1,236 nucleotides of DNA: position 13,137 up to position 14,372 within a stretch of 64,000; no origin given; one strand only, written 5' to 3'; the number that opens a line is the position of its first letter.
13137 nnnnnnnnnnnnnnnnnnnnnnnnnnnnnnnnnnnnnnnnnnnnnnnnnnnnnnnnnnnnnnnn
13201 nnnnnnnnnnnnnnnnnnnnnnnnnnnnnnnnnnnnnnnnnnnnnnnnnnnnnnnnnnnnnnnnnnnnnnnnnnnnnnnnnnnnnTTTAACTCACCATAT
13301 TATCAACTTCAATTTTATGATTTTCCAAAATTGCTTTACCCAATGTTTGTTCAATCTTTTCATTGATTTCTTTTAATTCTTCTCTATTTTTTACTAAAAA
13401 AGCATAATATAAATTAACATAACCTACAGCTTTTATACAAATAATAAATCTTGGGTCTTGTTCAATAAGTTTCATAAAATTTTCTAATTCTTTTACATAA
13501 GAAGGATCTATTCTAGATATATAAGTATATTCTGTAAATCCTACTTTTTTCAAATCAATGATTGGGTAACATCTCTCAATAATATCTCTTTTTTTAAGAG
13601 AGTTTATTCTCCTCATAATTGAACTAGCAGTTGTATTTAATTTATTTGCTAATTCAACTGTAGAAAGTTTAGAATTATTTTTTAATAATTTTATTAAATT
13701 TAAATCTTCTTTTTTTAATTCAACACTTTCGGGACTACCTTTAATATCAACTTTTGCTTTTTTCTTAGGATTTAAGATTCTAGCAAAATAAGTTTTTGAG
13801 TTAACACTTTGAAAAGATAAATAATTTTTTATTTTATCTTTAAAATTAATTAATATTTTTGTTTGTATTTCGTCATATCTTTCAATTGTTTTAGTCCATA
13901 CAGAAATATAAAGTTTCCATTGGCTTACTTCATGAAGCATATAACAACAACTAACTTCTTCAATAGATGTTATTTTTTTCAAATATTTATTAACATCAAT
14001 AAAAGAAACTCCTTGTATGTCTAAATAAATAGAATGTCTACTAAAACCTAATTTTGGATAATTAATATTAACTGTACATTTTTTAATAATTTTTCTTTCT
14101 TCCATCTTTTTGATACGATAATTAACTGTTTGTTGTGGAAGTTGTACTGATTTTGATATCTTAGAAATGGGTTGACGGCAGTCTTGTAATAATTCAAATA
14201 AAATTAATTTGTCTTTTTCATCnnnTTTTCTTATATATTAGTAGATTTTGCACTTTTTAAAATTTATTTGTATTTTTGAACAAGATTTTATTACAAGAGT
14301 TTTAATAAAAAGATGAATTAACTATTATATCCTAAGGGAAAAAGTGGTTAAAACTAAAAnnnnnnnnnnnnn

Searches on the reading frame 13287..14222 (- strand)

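Call 40: search_protein_families(library=pfam, max_evalue=0.01, proteins=[window:13287-14222:-])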
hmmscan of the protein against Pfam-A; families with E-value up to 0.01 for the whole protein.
window:13287-14222:- (311 aa): 11 families
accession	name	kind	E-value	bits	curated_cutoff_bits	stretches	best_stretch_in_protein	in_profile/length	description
PF13412.12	HTH_24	-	1.7e-18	66.3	21.9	2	1-47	2-48/48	Winged helix-turn-helix DNA-binding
PF13404.12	HTH_AsnC-type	-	2.4e-17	62.9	27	2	1-41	2-42/42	AsnC-type helix-turn-helix domain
PF12802.13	MarR_2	-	6.2e-08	33.1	27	1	180-218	14-53/61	MarR family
PF01047.28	MarR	-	2.6e-07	30.9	24.6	1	176-217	8-49/59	MarR family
PF12840.13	HTH_20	-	1.8e-06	28.2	27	0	20-47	22-49/51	Helix-turn-helix domain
PF13545.12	HTH_Crp_2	-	2e-05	24.9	27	1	185-218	22-56/70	Crp-like helix-turn-helix domain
PF22451.2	NirdL-like_HTH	-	7.9e-05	22.6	27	0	190-215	21-46/47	Siroheme decarboxylase NirDL-like HTH domain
PF08279.18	HTH_11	-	8.1e-05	22.9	25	1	175-228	4-53/55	HTH domain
PF01978.25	TrmB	-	0.00014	22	25.6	0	4-50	10-56/68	Sugar-specific transcriptional regulator TrmB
PF25212.1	HVO_A0114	-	0.00038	20.6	27.6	0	169-217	20-68/84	HVO_A0114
PF08220.18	HTH_DeoR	-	0.0012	19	21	1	176-219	5-48/57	DeoR-like helix-turn-helix domain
